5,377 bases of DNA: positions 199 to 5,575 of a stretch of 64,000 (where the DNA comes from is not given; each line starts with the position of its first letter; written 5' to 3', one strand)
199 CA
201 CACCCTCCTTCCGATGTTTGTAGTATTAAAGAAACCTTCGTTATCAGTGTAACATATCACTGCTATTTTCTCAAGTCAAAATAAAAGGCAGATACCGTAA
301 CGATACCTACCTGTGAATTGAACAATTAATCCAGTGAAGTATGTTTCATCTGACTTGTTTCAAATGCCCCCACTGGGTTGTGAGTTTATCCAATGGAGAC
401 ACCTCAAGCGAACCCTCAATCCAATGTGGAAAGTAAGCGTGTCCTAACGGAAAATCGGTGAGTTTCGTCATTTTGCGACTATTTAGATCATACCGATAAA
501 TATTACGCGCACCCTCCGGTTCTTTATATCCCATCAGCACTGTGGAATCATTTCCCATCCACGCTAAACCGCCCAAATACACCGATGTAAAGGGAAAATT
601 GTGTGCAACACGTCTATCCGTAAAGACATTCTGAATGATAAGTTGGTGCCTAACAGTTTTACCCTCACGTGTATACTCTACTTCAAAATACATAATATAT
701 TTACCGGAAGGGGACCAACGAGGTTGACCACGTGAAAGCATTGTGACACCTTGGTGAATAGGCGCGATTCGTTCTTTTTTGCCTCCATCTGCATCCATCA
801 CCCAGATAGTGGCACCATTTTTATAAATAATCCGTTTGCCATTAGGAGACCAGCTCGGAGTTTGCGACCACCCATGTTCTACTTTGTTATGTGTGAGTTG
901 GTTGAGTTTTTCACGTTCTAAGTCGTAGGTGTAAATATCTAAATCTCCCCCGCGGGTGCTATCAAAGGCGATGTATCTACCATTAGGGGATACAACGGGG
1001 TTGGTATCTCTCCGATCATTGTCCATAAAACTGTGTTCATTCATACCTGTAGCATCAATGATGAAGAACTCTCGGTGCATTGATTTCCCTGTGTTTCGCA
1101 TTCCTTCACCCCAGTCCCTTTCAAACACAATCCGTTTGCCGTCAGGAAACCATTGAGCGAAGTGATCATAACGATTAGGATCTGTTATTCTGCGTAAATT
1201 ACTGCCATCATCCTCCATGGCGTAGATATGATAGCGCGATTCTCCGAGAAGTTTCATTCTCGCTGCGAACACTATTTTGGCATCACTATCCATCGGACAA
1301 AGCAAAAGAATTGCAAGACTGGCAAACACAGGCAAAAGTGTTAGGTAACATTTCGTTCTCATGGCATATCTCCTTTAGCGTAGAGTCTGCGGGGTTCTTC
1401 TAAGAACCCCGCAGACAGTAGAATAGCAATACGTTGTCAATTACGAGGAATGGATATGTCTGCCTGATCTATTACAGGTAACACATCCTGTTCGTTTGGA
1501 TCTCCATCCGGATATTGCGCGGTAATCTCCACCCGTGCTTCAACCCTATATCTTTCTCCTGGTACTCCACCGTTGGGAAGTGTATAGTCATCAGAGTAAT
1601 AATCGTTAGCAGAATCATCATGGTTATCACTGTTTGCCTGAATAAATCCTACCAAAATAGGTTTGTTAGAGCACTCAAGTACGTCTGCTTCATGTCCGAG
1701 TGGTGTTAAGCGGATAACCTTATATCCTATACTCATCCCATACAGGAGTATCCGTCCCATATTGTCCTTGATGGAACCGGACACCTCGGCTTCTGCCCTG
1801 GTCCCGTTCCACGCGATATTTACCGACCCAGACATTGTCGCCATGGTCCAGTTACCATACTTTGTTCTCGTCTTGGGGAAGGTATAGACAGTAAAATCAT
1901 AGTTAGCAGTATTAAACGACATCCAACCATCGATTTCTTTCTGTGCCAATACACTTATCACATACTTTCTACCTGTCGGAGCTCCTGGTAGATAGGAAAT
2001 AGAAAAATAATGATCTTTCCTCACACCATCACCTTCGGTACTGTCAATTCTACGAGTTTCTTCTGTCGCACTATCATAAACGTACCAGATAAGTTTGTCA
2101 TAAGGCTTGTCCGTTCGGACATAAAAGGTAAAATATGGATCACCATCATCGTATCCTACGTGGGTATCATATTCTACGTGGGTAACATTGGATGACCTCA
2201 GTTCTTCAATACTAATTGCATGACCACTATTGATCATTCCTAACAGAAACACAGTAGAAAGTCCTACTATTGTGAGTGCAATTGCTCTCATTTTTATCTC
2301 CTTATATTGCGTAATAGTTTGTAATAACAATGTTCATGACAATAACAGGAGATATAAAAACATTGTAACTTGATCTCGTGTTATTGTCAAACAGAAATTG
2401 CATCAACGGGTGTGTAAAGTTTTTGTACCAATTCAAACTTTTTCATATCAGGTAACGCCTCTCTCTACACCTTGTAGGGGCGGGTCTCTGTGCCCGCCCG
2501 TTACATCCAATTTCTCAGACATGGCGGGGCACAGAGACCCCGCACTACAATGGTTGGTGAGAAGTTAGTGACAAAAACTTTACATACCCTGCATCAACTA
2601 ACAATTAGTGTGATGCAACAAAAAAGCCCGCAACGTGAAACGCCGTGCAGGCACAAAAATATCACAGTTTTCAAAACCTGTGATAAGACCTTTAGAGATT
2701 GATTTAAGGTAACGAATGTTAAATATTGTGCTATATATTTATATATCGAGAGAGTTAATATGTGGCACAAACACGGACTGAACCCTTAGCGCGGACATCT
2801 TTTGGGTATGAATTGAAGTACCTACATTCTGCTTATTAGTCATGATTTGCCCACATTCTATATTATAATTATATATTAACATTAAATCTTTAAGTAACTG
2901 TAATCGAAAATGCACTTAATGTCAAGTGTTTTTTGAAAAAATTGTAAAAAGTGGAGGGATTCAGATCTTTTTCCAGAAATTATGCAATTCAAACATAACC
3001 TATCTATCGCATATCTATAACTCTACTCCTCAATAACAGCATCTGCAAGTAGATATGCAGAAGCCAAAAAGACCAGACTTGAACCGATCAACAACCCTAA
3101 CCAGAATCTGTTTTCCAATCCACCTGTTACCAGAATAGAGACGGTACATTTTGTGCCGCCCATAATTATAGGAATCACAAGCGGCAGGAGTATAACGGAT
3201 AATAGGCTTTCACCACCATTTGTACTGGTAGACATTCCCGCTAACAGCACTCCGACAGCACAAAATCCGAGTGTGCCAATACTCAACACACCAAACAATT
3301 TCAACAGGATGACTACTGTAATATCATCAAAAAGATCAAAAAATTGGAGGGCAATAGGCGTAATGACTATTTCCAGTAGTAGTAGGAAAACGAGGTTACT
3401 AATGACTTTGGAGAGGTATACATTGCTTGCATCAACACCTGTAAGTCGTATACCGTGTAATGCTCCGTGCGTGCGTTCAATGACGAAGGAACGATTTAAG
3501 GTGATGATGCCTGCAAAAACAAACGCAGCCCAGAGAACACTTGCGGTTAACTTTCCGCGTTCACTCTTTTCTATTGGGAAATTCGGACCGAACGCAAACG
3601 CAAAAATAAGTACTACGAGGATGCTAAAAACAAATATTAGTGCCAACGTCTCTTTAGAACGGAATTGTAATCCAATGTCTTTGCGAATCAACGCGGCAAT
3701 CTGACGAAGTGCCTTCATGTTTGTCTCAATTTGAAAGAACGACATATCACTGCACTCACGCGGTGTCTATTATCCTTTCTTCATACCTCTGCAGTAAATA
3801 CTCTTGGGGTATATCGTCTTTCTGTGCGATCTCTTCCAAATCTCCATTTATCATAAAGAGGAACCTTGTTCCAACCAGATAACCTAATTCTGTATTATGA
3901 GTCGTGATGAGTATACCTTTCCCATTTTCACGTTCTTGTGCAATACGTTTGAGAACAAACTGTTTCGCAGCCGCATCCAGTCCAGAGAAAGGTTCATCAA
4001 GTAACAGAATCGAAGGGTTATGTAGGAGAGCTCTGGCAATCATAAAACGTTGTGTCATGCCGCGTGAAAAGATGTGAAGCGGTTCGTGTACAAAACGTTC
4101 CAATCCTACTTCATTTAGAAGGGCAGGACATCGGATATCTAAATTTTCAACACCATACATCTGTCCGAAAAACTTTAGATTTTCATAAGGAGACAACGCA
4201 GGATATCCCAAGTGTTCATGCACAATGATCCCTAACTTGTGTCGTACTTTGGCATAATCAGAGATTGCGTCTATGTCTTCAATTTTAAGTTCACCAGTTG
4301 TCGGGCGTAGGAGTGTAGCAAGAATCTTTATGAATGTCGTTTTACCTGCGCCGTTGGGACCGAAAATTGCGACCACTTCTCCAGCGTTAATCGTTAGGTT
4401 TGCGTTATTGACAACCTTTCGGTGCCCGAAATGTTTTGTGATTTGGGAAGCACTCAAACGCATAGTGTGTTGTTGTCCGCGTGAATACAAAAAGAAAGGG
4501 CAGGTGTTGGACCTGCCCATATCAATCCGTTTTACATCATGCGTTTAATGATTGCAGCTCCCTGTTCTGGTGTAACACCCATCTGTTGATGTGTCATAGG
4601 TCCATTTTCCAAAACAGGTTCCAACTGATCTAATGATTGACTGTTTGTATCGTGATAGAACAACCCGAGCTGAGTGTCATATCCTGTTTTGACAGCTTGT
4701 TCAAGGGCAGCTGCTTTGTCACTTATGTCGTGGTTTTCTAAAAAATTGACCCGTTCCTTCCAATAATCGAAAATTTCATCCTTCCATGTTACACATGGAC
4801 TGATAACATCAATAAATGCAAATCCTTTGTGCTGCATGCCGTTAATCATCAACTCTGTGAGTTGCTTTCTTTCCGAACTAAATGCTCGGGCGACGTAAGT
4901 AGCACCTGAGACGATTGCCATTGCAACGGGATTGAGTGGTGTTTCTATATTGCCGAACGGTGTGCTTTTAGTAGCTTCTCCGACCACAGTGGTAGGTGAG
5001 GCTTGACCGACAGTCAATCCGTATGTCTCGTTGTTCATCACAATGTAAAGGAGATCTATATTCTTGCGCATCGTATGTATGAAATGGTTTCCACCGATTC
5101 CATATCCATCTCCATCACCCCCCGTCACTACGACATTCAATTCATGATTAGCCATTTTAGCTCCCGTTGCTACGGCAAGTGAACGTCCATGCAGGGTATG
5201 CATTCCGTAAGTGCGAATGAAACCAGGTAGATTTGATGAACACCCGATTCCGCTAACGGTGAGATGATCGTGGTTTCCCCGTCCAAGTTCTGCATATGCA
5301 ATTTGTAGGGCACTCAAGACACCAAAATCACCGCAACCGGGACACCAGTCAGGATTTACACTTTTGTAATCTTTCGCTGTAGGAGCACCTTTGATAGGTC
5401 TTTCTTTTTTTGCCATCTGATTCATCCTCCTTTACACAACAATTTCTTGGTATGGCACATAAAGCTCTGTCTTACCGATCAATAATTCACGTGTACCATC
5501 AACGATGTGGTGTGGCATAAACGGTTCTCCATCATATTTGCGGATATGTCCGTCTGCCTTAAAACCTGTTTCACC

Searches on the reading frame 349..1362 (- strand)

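Call 89: search_protein_families(library=pfam, proteins=[window:349-1362:-], max_evalue=0.00001)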
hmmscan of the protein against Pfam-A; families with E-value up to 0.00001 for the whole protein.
window:349-1362:- (338 aa): 2 families
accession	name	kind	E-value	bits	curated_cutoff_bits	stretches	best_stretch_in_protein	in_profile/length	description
PF07676.18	PD40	-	2.2e-19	69.3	20.9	1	117-144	9-37/38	WD40-like Beta Propeller Repeat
PF00930.27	DPPIV_N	-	3.8e-11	42.8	22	1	142-226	24-118/354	Dipeptidyl peptidase IV (DPP IV) N-terminal region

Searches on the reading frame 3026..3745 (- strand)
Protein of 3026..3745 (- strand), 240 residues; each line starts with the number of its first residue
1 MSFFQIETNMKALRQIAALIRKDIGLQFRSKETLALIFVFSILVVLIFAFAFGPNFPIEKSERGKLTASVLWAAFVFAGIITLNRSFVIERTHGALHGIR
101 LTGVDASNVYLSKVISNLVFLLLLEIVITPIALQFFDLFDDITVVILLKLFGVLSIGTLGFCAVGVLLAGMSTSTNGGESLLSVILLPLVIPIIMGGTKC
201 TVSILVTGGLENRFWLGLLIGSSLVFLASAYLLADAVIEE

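Call 89: search_protein_families(library=pfam, proteins=[window:3026-3745:-], max_evalue=0.00001)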
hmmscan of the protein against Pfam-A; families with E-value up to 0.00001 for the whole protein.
window:3026-3745:- (240 aa): 2 families
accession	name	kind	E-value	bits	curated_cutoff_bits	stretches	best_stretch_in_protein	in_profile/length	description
PF03379.19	CcmB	-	9.4e-28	97.5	24.9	1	17-228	2-203/215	CcmB protein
PF01061.29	ABC2_membrane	-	9.7e-09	35.5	26.9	1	14-190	1-174/211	ABC-2 type transporter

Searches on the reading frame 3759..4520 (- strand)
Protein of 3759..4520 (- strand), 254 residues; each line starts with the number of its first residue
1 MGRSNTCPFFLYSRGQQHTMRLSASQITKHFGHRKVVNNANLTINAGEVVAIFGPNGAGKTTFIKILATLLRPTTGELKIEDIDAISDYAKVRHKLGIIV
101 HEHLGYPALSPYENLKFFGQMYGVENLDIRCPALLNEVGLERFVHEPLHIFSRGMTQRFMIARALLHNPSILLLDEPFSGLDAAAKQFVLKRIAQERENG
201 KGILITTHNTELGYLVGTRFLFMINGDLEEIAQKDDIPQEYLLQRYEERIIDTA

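Call 89: search_protein_families(library=pfam, proteins=[window:3759-4520:-], max_evalue=0.00001)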
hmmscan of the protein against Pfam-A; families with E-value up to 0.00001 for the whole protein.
window:3759-4520:- (254 aa): 3 families
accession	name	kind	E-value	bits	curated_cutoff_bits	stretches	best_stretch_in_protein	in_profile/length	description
PF00005.33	ABC_tran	-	8.5e-31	107.8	25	1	37-178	1-136/137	ABC transporter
PF13304.12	AAA_21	-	2.9e-14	54.3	27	1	150-212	237-302/304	AAA domain, putative AbiEii toxin, Type IV TA system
PF13166.12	AAA_13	-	1.1e-06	28.1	36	0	167-212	525-573/713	AAA domain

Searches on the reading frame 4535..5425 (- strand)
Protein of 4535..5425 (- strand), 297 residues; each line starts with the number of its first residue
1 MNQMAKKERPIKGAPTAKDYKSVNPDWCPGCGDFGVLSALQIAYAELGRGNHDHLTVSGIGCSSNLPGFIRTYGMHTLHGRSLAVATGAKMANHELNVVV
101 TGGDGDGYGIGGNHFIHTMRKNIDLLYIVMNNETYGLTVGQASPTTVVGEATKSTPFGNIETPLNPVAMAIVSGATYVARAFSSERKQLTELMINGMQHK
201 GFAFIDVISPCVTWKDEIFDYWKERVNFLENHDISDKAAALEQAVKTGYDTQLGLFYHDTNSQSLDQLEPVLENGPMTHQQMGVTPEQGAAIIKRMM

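Call 89: search_protein_families(library=pfam, proteins=[window:4535-5425:-], max_evalue=0.00001)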
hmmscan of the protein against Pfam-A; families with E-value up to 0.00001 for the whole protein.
window:4535-5425:- (297 aa): 2 families
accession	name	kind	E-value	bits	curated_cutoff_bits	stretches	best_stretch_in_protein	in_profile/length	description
PF02775.26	TPP_enzyme_C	-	5.4e-30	104.6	21.9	1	62-207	4-151/151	Thiamine pyrophosphate enzyme, C-terminal TPP binding domain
PF12367.13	PFO_beta_C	-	3.2e-08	33.9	24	1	211-271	1-63/66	Pyruvate ferredoxin oxidoreductase beta subunit C terminal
